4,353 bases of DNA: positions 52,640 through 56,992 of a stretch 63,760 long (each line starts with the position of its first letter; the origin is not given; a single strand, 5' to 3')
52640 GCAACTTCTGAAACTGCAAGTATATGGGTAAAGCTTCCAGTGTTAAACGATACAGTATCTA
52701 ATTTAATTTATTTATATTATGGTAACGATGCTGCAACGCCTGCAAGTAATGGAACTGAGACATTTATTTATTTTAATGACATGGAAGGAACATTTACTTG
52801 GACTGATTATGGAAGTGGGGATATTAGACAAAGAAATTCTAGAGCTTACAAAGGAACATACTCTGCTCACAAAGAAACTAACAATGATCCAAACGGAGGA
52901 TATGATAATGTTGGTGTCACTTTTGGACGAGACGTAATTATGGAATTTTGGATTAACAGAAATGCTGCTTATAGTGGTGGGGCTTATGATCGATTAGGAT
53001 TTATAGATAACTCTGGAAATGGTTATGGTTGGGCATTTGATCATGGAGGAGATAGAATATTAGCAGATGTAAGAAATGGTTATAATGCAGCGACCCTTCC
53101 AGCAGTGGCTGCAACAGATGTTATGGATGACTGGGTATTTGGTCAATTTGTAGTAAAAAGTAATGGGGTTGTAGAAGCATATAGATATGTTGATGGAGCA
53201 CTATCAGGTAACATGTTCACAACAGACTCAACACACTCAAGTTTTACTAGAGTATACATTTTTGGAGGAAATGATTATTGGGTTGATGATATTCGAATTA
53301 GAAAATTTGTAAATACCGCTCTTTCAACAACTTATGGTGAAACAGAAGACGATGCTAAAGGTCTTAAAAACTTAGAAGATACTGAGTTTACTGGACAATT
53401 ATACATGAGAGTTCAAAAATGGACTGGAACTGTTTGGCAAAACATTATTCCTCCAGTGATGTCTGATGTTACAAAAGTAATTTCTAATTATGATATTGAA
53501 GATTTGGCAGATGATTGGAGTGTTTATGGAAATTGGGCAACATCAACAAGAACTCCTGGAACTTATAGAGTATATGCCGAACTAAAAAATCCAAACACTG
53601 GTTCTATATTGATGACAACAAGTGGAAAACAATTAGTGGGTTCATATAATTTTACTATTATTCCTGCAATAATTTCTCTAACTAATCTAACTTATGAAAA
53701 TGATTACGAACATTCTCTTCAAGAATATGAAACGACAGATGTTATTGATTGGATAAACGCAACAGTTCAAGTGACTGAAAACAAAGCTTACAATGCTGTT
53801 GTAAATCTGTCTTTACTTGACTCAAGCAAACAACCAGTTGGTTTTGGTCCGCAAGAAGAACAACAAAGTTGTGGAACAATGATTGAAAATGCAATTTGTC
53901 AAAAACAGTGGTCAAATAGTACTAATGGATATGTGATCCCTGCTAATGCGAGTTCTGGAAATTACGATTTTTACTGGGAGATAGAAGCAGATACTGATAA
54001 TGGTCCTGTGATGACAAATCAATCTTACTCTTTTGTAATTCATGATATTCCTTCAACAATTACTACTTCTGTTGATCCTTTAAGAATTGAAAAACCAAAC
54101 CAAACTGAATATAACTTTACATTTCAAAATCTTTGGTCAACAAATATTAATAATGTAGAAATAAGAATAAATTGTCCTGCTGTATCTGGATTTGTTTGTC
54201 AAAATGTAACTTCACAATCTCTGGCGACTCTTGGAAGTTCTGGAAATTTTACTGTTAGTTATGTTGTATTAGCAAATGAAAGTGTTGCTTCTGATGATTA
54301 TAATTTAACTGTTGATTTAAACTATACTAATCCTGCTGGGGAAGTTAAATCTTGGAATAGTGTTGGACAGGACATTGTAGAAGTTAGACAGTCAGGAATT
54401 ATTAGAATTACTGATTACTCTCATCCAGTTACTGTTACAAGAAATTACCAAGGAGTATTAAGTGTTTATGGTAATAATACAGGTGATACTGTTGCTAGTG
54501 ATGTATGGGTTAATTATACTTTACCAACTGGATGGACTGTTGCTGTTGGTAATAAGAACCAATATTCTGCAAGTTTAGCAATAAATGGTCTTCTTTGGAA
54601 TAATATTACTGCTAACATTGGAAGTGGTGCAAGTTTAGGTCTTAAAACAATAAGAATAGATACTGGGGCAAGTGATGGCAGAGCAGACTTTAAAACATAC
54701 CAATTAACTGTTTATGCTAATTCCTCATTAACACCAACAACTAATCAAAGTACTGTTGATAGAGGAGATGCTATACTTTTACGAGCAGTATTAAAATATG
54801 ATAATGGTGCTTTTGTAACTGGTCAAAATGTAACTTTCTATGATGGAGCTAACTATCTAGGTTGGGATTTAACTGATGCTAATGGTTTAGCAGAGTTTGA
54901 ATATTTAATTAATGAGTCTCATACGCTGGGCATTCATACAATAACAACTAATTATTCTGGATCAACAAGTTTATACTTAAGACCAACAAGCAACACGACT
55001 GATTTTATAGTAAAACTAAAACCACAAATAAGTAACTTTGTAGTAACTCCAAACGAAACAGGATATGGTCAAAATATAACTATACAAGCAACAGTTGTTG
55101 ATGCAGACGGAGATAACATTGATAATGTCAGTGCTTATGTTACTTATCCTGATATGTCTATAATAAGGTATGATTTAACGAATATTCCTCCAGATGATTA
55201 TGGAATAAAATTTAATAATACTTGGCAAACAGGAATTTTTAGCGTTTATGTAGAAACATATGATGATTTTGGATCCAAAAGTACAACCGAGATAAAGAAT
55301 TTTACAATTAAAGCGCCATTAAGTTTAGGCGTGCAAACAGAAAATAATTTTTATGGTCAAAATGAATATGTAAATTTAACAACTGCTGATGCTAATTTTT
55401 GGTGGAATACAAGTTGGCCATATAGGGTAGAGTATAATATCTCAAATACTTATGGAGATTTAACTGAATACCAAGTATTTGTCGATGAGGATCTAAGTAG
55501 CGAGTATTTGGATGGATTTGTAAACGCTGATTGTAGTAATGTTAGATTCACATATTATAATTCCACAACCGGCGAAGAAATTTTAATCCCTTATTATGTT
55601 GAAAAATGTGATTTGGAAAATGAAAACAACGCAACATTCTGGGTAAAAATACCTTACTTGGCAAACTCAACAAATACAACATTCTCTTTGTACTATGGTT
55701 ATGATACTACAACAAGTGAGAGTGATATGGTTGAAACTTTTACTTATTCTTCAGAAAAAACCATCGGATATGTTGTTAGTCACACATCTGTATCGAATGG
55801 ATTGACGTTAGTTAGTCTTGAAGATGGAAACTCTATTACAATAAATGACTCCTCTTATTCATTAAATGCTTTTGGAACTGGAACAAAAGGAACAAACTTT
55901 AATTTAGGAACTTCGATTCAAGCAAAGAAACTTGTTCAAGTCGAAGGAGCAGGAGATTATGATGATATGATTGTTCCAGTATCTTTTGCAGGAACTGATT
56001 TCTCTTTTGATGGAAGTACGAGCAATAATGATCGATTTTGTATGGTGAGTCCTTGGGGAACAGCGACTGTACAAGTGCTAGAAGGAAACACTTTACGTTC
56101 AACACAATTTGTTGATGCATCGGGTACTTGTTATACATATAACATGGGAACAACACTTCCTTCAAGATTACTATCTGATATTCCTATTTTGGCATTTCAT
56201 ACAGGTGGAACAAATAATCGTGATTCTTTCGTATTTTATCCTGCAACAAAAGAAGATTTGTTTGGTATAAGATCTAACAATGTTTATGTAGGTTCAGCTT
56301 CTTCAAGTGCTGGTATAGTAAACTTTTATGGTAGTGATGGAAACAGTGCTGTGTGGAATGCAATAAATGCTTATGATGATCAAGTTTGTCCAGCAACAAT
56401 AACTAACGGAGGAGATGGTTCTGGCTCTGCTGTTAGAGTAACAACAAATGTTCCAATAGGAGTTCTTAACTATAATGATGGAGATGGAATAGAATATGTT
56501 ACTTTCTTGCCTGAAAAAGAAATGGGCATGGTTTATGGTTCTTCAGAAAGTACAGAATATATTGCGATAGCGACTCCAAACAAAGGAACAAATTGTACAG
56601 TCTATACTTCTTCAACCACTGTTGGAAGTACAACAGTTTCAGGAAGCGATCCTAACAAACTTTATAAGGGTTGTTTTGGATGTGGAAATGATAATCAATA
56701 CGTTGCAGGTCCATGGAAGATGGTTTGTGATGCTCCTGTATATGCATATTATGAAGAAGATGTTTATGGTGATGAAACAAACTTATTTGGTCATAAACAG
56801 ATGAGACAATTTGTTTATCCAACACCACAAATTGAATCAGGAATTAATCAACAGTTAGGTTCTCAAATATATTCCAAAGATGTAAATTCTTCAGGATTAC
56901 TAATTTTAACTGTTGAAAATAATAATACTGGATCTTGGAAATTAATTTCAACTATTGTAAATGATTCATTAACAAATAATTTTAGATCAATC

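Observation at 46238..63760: Unlisted giant ORF: at least 17.5 kb / 5,841 codons of uninterrupted surface-protein coding sequence running off the window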

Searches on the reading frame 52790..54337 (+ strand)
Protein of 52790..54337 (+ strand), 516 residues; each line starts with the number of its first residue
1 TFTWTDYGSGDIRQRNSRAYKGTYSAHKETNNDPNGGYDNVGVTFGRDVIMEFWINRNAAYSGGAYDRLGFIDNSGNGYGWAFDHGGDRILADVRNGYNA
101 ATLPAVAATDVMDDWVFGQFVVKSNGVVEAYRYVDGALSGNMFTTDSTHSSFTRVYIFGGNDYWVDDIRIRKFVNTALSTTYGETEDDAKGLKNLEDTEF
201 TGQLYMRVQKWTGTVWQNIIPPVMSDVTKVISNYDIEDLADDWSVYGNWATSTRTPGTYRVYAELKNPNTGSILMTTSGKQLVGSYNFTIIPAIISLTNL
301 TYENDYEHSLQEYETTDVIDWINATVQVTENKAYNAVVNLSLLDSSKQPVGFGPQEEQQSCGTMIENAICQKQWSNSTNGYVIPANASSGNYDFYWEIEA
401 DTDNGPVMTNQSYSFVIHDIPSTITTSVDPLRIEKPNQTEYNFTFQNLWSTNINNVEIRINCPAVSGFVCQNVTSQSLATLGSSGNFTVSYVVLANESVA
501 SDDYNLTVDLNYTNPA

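Call 65: search_protein_families(library=pfam, proteins=[window:52790-54337:+], max_evalue=10)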
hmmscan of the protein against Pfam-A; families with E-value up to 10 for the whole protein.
window:52790-54337:+ (516 aa): 2 families
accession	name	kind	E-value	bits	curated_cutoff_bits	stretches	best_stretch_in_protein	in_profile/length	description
PF10633.15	NPCBM_assoc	-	0.011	16.4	24.4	1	437-512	5-77/78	NPCBM-associated, NEW3 domain of alpha-galactosidase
PF02883.26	Alpha_adaptinC2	-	0.035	14.8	27.6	1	434-513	21-96/111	Adaptin C-terminal domain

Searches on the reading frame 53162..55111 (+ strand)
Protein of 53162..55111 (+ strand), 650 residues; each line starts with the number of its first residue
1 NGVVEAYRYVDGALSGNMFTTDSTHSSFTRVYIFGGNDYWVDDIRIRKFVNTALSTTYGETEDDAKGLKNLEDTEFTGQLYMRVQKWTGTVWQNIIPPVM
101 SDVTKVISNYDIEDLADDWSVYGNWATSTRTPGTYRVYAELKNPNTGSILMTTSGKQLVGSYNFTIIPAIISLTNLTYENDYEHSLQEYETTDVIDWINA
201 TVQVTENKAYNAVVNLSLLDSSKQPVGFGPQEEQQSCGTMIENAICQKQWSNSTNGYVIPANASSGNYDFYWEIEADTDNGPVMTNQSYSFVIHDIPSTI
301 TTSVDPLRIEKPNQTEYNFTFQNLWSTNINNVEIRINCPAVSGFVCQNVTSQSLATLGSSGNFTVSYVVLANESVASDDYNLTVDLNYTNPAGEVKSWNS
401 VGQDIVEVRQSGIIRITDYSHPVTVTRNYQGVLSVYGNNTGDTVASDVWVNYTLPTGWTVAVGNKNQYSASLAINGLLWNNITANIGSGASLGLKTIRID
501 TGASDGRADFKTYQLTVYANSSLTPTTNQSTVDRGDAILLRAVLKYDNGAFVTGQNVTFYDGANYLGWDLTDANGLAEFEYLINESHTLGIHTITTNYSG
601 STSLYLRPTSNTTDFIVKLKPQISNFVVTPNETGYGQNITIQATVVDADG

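Call 12: search_protein_families(library=pfam, proteins=[window:53162-55111:+], max_evalue=0.1)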
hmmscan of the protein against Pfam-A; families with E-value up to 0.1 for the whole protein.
window:53162-55111:+ (650 aa): 4 families
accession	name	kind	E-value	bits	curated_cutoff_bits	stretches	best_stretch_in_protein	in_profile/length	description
PF10633.15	NPCBM_assoc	-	9e-08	32.6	24.4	2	432-499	8-73/78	NPCBM-associated, NEW3 domain of alpha-galactosidase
PF16640.11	Big_3_5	-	3.1e-07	31.3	35.5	1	526-617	2-87/88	Bacterial Ig-like domain (group 3)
PF02369.22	Big_1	-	0.00069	20.1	34.9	1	520-609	1-86/93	Bacterial Ig-like domain (group 1)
PF02883.26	Alpha_adaptinC2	-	0.0016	19.1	27.6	1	310-389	21-96/111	Adaptin C-terminal domain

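Call 39: search_protein_families(library=ncbifam, proteins=[window:53162-55111:+], max_evalue=0.1)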
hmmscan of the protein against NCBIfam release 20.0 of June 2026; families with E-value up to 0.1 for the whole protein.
window:53162-55111:+ (650 aa): 0 families

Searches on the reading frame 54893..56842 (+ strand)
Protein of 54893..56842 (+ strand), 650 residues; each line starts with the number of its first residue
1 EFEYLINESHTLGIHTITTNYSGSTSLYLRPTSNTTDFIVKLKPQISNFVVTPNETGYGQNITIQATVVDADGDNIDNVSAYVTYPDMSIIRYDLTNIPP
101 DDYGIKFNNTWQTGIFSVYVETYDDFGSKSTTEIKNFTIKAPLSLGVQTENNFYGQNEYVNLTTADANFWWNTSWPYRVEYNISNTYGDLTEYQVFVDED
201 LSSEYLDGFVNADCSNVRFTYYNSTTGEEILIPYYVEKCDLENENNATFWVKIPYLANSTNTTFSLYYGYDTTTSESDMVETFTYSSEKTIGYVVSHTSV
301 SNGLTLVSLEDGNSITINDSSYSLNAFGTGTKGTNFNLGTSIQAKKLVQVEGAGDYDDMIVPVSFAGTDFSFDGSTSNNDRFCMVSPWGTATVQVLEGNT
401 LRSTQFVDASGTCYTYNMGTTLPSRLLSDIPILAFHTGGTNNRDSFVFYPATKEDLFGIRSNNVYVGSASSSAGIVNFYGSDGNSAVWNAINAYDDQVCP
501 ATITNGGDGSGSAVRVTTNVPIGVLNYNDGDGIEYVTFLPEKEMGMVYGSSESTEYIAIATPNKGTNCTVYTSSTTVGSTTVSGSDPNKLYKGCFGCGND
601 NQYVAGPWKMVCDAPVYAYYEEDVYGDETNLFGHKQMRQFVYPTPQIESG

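Call 12: search_protein_families(library=pfam, proteins=[window:54893-56842:+], max_evalue=0.1)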
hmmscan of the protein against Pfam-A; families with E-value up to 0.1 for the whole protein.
window:54893-56842:+ (650 aa): 1 family
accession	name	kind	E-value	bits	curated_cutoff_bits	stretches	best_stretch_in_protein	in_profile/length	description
PF10102.14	DUF2341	-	1.5e-10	41.8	23.4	1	213-285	1-67/84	Domain of unknown function (DUF2341)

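Call 39: search_protein_families(library=ncbifam, proteins=[window:54893-56842:+], max_evalue=0.1)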
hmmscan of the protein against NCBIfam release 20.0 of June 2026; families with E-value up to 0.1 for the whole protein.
window:54893-56842:+ (650 aa): 1 family
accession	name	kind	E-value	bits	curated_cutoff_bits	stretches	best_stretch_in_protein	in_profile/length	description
TIGR03405.1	Phn_Fe-ADH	equivalog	0.047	12.5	423.7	1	46-102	126-182/355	iron-containing alcohol dehydrogenase PsrA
